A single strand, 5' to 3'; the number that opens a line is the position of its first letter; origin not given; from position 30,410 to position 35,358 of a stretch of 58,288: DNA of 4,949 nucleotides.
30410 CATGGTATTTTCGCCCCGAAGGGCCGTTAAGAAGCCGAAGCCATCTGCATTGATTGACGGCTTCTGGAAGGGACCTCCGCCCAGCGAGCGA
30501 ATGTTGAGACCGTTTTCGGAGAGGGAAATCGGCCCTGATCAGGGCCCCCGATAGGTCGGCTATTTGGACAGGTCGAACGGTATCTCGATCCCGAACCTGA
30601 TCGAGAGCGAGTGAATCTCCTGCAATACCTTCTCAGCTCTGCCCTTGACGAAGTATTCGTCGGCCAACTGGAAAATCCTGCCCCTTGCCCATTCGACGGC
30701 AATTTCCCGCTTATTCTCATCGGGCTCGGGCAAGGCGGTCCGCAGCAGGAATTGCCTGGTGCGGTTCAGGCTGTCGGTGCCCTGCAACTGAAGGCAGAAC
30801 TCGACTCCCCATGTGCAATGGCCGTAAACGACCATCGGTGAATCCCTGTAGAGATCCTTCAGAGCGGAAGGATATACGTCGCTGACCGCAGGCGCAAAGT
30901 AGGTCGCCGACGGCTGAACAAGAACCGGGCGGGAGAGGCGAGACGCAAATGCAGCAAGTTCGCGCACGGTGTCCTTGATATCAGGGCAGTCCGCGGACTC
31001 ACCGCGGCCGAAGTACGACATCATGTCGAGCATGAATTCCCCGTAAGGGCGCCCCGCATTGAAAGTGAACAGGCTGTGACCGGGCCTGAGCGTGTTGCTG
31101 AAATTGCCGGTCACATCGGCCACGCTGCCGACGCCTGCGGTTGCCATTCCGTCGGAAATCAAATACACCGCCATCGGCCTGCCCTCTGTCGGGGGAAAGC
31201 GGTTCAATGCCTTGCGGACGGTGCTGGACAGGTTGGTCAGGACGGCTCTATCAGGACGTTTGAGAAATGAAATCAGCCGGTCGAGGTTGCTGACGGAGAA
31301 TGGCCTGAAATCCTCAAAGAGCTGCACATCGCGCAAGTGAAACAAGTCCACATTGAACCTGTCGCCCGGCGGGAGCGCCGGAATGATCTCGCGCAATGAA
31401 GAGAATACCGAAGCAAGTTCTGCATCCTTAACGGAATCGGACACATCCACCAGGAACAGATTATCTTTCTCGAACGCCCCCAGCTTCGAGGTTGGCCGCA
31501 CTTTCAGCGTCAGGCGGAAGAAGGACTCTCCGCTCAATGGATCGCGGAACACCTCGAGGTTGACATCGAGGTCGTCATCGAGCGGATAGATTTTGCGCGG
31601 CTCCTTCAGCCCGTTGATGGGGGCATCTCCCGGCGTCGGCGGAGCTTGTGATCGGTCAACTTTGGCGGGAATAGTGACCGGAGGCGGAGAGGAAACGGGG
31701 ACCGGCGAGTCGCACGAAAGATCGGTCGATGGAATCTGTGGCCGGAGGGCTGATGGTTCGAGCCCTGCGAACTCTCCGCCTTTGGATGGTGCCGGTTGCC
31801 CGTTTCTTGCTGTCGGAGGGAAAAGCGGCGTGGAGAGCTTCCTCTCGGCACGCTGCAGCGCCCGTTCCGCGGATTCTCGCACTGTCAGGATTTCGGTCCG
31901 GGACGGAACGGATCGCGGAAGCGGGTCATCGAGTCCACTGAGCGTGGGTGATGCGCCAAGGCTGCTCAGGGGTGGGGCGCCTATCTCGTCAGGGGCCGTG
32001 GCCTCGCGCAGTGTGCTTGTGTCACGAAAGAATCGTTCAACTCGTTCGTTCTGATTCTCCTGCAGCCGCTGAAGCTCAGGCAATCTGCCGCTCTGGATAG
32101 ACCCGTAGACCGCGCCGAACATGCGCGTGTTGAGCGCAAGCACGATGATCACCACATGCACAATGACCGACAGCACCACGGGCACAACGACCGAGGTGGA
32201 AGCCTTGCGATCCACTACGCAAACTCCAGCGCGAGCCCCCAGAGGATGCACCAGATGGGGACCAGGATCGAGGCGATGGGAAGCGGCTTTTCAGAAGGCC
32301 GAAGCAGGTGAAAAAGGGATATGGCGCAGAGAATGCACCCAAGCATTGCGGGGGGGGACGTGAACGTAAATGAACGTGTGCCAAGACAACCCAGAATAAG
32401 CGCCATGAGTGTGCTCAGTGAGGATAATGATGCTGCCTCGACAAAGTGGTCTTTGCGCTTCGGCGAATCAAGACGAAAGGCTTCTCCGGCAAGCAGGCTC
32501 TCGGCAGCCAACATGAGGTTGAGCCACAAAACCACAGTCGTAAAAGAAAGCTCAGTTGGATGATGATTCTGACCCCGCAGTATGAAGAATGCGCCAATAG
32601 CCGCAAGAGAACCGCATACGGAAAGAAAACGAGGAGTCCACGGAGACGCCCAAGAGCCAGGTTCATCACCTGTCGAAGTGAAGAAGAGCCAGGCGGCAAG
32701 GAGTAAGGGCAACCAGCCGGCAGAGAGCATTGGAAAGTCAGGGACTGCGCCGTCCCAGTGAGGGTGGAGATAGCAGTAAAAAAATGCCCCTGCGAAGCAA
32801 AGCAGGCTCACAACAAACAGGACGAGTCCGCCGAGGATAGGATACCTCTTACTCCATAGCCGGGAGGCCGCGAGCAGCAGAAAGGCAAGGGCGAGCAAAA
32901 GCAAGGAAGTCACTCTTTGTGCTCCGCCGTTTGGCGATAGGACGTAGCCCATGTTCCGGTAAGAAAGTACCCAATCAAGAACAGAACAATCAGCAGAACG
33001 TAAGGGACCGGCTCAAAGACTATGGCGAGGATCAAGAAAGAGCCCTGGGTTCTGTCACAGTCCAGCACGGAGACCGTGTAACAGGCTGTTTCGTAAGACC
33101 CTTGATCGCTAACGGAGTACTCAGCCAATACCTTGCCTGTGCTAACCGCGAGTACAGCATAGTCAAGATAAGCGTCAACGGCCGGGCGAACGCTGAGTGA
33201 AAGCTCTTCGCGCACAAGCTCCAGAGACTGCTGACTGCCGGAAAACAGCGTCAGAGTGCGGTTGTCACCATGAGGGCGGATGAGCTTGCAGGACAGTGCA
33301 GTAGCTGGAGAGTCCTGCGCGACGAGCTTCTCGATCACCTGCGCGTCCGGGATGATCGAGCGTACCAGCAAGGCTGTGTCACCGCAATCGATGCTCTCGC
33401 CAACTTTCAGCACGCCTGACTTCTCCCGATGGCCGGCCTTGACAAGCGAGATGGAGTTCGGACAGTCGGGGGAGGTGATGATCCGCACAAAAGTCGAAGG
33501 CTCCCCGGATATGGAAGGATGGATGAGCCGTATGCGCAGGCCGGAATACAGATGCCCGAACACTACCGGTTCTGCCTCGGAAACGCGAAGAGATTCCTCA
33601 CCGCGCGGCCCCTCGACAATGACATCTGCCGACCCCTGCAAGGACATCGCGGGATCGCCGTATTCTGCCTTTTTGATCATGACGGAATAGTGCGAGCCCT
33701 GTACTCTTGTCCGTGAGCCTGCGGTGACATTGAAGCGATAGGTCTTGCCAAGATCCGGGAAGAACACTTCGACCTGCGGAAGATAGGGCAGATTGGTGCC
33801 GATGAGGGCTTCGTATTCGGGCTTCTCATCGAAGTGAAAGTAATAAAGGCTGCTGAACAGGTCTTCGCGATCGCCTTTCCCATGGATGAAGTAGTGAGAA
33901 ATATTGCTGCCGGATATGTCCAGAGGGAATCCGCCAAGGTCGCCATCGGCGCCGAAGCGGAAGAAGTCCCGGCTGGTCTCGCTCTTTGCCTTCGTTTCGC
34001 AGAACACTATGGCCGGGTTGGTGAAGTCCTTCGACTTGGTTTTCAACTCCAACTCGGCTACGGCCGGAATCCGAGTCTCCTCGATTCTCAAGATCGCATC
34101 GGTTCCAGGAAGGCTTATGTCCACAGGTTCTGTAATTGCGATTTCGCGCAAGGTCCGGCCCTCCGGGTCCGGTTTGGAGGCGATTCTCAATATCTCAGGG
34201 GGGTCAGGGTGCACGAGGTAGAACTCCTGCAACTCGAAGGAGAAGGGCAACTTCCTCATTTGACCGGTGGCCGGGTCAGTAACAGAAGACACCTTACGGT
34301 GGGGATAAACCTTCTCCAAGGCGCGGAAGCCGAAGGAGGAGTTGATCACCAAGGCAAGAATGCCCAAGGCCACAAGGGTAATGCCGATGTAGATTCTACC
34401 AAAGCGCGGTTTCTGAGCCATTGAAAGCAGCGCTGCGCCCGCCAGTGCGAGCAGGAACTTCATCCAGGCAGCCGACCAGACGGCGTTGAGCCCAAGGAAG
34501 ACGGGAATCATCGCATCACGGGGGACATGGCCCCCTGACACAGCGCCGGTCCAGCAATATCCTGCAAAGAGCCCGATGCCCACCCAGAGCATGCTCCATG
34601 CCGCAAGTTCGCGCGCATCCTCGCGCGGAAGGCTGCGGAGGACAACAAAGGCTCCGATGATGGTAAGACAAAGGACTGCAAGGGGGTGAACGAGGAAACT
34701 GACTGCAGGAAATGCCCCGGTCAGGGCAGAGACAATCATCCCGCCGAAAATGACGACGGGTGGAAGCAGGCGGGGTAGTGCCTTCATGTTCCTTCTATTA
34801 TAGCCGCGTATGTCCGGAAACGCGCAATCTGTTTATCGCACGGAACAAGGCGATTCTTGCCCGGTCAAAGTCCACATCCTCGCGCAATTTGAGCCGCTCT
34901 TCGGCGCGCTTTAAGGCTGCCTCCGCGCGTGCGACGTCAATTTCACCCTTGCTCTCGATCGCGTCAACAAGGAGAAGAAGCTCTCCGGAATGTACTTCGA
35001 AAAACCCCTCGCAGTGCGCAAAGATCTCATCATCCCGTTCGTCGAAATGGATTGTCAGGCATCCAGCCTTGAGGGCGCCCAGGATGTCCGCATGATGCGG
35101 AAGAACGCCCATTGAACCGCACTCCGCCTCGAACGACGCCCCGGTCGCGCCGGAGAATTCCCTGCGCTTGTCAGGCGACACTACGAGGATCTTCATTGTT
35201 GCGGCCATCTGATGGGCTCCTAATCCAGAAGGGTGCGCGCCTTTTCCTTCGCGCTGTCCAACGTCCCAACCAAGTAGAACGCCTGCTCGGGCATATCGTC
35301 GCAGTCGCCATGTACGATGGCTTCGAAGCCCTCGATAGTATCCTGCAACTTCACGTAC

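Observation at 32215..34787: CcsB/CcsA-like pair that has lost its heme-handling residues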

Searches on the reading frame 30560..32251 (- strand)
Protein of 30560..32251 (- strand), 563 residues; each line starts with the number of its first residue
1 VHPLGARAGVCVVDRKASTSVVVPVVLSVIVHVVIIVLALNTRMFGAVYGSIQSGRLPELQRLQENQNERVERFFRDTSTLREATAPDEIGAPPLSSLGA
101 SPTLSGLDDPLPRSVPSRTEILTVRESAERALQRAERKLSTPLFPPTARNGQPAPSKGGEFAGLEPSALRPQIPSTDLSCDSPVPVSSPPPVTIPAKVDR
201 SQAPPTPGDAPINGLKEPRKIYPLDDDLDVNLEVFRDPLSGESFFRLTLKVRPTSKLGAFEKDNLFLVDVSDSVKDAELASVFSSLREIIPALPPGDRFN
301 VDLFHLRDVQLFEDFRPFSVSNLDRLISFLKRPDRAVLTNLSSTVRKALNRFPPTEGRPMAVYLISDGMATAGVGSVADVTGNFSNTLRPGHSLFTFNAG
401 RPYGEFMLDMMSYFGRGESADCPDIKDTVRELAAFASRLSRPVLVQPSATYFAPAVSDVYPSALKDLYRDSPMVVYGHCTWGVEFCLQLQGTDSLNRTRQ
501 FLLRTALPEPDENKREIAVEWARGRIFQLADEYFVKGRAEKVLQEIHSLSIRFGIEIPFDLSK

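Call 3: search_protein_families(library=pfam, proteins=[window:30560-32251:-], max_evalue=1)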
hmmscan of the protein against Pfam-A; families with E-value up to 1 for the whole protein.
window:30560-32251:- (563 aa): 3 families
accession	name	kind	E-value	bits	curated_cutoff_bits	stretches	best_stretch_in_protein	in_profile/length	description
PF13768.12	VWA_3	-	1e-07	32.6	27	1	265-372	4-110/155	von Willebrand factor type A domain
PF23216.1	WH_CYT4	-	0.13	12.8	27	0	318-382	21-84/97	Mitochondrial protein cyt-4, winged helix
PF00092.34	VWA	-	0.22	12.2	23.8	1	265-406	3-146/174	von Willebrand factor type A domain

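Call 4: search_protein_families(library=ncbifam, proteins=[window:30560-32251:-], max_evalue=1)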
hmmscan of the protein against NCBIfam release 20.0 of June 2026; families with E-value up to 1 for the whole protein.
window:30560-32251:- (563 aa): 1 family
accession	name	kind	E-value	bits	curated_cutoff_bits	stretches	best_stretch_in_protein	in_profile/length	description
TIGR03788.1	marine_srt_targ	equivalog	7.8e-21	74.1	551.65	1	233-557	242-559/629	marine proteobacterial sortase target protein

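Call 75: search_solved_structures(query=window:30560-32215:-, max_evalue=0.01)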
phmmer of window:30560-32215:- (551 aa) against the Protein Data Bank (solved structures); distinct sequences matched with E-value up to 0.01: 3.
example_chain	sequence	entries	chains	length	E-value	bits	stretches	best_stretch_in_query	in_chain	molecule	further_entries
6fpy_A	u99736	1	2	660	1.8e-11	46.8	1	246-468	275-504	Inter-alpha-trypsin inhibitor heavy chain H1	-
6fpz_A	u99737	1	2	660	2.4e-10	43.2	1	246-468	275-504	Inter-alpha-trypsin inhibitor heavy chain H1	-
9c4f_I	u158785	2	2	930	1.5e-08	37.2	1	246-466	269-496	Inter-alpha-trypsin inhibitor heavy chain H4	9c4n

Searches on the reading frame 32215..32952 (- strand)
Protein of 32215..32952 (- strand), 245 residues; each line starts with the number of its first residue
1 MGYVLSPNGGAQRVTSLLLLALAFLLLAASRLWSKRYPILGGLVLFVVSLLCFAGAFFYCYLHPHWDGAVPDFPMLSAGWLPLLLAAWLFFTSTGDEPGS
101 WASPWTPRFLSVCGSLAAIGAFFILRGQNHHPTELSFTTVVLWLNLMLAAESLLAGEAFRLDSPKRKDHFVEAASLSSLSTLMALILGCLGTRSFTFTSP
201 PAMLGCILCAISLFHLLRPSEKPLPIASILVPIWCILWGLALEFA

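Call 3: search_protein_families(library=pfam, proteins=[window:32215-32952:-], max_evalue=1)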
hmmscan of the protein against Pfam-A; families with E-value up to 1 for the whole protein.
window:32215-32952:- (245 aa): 0 families

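Call 4: search_protein_families(library=ncbifam, proteins=[window:32215-32952:-], max_evalue=1)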
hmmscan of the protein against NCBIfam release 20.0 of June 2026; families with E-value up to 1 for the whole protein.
window:32215-32952:- (245 aa): 0 families

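Call 6: find_homologous_proteins(query=window:32215-32952:-)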
Query window:32215-32952:- (245 aa): 1 proteins with E <= 0.001 among 8000 candidates.
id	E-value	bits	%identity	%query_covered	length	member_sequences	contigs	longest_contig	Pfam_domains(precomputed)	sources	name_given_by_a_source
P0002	4.8e-147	507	100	95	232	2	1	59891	-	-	-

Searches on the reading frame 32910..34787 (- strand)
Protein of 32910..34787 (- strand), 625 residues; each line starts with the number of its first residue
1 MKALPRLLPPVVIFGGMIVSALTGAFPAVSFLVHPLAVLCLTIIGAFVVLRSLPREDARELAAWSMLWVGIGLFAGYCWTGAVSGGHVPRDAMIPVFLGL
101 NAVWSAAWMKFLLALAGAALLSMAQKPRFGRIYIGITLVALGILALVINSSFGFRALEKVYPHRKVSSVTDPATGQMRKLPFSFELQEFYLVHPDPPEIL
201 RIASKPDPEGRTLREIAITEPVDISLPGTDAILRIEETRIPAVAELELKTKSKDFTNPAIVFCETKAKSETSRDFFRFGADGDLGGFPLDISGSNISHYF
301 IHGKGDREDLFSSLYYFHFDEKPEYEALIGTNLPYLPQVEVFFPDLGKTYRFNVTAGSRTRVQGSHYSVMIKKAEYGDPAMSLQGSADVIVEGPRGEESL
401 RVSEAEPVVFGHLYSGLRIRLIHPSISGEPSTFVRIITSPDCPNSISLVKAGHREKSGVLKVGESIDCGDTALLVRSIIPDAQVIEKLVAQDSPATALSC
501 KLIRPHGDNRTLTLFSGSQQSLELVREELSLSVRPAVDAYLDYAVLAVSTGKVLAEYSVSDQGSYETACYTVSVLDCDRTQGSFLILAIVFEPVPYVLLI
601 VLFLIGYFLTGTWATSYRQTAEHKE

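Call 3: search_protein_families(library=pfam, proteins=[window:32910-34787:-], max_evalue=1)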
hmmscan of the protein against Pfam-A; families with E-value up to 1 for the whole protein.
window:32910-34787:- (625 aa): 1 family
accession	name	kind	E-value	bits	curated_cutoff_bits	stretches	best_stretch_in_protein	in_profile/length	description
PF18895.5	T4SS_pilin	-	0.58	10.7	26.6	1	20-77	7-62/71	Type IV secretion system pilin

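Call 4: search_protein_families(library=ncbifam, proteins=[window:32910-34787:-], max_evalue=1)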
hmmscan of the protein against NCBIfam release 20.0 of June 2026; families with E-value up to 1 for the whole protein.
window:32910-34787:- (625 aa): 2 families
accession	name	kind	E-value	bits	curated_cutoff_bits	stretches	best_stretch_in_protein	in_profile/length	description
NF000014.2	tet_prtrans_34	exception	0.017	15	345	1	445-499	70-123/154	xanthine phosphoribosyltransferase Tet(34)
NF006613.0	PRK09177.1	equivalog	0.098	12.2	138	1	446-485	76-115/159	xanthine phosphoribosyltransferase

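Call 5: find_homologous_proteins(query=window:32910-34787:-)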
Query window:32910-34787:- (625 aa): 1 proteins with E <= 0.001 among 8000 candidates.
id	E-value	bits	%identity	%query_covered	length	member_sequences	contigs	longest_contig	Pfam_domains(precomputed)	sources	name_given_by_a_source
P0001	0.0e+0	1407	100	100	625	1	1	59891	-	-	-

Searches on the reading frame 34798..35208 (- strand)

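Call 3: search_protein_families(library=pfam, proteins=[window:34798-35208:-], max_evalue=1)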
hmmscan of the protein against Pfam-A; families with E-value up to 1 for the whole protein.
window:34798-35208:- (136 aa): 3 families
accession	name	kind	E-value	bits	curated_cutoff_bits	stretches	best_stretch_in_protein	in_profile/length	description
PF00401.25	ATP-synt_DE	-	1.9e-14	54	24.6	1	89-132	2-47/47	ATP synthase, Delta/Epsilon chain, long alpha-helix domain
PF02823.21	ATP-synt_DE_N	-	7.9e-11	42.2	27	1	5-83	1-79/80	ATP synthase, Delta/Epsilon chain, beta-sandwich domain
PF04375.19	HemX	-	0.12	12.4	25.9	1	90-129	25-64/236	HemX, putative uroporphyrinogen-III C-methyltransferase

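Call 4: search_protein_families(library=ncbifam, proteins=[window:34798-35208:-], max_evalue=1)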
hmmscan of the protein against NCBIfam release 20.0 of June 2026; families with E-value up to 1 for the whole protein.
window:34798-35208:- (136 aa): 20 families
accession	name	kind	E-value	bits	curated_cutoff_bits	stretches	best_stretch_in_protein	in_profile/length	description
NF001846.0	PRK00571.1-3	equivalog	3.4e-26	92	132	1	3-132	2-135/137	F0F1 ATP synthase subunit epsilon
NF009980.0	PRK13446.1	equivalog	3.1e-25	88.7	129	1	1-133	1-133/136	F0F1 ATP synthase subunit epsilon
NF009984.0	PRK13450.1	equivalog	7.4e-24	84.2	164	1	1-130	1-130/133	F0F1 ATP synthase subunit epsilon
NF001847.0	PRK00571.1-4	equivalog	5e-18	65.1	135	1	3-130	2-130/139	F0F1 ATP synthase subunit epsilon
TIGR01216.1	ATP_synt_epsi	equivalog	2.6e-17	63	67.25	1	5-130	2-128/130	ATP synthase F1 subunit epsilon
NF011322.0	PRK14735.1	equivalog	1e-14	54.6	202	1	30-131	28-129/139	F0F1 ATP synthase subunit epsilon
NF009977.0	PRK13442.1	equivalog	9.2e-11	41.8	80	1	2-100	3-101/102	F0F1 ATP synthase subunit epsilon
NF009982.0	PRK13448.1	equivalog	5.9e-10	39.4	146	1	3-125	2-125/135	F0F1 ATP synthase subunit epsilon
NF009979.0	PRK13444.1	equivalog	2.6e-09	37.5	163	1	1-104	2-104/127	F0F1 ATP synthase subunit epsilon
NF009986.0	PRK13452.1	equivalog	2.9e-09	37.1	207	1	5-117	6-119/145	F0F1 ATP synthase subunit epsilon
NF001852.0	PRK00571.2-5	equivalog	3.5e-09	37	145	1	7-106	6-106/124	F0F1 ATP synthase subunit epsilon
NF001851.0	PRK00571.2-4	equivalog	4.3e-09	36.5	131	1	1-114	1-114/135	F0F1 ATP synthase subunit epsilon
NF011323.0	PRK14736.1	subfamily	1.1e-06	28.6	145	1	3-113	2-118/133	F0F1 ATP synthase subunit epsilon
NF004871.0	PRK06228.1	equivalog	1.4e-05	24.9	135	1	25-98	26-97/133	F0F1 ATP synthase subunit epsilon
NF009978.0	PRK13443.1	equivalog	3e-05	24.2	148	1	1-108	1-107/136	F0F1 ATP synthase subunit epsilon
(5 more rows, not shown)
